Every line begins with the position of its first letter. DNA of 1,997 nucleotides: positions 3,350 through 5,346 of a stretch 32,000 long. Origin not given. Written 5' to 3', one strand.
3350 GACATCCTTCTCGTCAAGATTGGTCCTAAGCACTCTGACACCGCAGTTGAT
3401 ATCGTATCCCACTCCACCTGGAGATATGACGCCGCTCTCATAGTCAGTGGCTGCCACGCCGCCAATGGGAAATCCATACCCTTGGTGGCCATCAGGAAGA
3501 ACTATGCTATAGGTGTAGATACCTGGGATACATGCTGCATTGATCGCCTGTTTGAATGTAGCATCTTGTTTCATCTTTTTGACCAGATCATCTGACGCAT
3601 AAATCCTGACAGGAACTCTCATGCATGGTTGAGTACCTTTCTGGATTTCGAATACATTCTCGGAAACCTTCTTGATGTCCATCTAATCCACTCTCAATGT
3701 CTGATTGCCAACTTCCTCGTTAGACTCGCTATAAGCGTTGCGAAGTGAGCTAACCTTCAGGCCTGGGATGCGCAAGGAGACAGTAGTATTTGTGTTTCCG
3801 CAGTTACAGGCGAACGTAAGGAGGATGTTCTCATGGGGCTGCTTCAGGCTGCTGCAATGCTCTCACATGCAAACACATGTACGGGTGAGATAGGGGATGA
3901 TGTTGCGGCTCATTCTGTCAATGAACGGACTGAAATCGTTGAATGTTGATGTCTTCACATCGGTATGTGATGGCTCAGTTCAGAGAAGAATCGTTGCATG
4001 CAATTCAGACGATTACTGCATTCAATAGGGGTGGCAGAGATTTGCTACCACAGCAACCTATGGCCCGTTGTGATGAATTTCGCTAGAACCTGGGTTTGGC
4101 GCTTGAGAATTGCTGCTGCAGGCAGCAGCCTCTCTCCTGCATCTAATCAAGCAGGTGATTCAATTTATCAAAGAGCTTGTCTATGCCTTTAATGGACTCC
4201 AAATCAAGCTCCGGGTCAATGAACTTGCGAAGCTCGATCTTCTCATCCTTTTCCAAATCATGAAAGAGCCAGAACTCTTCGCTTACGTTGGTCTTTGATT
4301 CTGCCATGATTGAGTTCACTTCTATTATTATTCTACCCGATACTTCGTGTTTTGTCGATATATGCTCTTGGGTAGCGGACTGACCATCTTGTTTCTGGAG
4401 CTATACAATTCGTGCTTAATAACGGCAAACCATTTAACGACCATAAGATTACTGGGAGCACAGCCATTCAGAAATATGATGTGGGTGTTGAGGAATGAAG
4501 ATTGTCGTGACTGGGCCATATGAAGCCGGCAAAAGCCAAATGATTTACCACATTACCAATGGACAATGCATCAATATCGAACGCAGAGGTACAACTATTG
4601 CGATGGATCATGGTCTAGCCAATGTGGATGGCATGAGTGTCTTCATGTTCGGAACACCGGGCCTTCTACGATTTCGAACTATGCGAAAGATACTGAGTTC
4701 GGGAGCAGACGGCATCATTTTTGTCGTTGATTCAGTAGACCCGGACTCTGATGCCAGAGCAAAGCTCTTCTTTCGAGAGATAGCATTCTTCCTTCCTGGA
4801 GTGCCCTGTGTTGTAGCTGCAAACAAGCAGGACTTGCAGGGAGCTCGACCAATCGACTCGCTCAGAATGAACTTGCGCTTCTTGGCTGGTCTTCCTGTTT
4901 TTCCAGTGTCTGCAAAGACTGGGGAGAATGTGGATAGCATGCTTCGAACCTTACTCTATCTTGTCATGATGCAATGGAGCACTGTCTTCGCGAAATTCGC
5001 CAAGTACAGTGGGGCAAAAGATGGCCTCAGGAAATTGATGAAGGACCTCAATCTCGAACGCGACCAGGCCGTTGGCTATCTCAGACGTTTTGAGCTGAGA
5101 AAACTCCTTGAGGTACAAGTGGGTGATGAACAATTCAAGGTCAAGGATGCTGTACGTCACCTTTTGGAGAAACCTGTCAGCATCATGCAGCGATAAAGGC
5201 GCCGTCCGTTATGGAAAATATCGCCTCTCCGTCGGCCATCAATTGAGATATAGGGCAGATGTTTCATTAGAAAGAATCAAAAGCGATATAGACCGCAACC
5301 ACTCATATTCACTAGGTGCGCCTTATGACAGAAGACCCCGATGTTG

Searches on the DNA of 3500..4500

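Call 4: search_rna_families(source=window, start=3500, end=4500, threshold=evalue, max_evalue=10, show_alignments=5)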
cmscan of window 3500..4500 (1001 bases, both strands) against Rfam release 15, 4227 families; matches with E-value up to 10: 0.
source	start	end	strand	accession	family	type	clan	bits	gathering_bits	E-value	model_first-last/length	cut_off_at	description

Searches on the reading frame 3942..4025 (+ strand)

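Call 55: search_protein_families(library=ncbifam, proteins=[window:3942-4025:+], max_evalue=1)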
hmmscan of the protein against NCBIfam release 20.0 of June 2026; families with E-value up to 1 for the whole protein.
window:3942-4025:+ (28 aa): 1 family
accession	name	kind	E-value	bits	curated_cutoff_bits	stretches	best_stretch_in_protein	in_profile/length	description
NF010705.0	PRK14105.1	equivalog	0.034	13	291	1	2-23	64-86/345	selenide, water dikinase SelD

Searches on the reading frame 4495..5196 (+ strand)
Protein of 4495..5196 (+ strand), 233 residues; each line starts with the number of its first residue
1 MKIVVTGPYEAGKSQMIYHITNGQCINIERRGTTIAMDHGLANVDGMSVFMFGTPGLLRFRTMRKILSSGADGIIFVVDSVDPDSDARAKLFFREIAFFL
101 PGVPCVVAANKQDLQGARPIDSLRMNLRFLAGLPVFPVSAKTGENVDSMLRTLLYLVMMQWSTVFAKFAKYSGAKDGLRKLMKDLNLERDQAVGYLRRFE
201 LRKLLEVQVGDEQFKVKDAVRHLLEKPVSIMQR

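Call 21: search_protein_families(library=pfam, proteins=[window:4495-5196:+], max_evalue=0.1)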
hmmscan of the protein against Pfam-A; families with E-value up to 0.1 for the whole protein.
window:4495-5196:+ (233 aa): 9 families
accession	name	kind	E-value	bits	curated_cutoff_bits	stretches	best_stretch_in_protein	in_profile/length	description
PF00071.28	Ras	-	1.6e-10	41.3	21.6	1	2-154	1-157/162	Ras family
PF00025.27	Arf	-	2.1e-08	34.3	22.3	1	1-153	15-170/174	ADP-ribosylation factor family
PF01926.29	MMR_HSR1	-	2.7e-08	34.4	21.9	1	2-111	1-113/113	50S ribosome-binding GTPase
PF00009.33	GTP_EFTU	-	1.4e-07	31.8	26.5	1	30-154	52-183/188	Elongation factor Tu GTP binding domain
PF09439.16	SRPRB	-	1.8e-06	27.9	25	1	2-126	5-133/178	Signal recognition particle receptor beta subunit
PF03029.23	ATP_bind_1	-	2.8e-06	27.7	27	1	30-138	65-187/240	Conserved hypothetical ATP binding protein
PF08477.19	Roc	-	4.2e-06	27.4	27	1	2-113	1-119/119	Ras of Complex, Roc, domain of DAPkinase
PF02421.24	FeoB_N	-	1.1e-05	25.4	27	1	2-151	2-154/156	Ferrous iron transport protein B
PF03193.22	RsgA_GTPase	-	0.084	13.1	30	0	64-153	16-104/174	RsgA GTPase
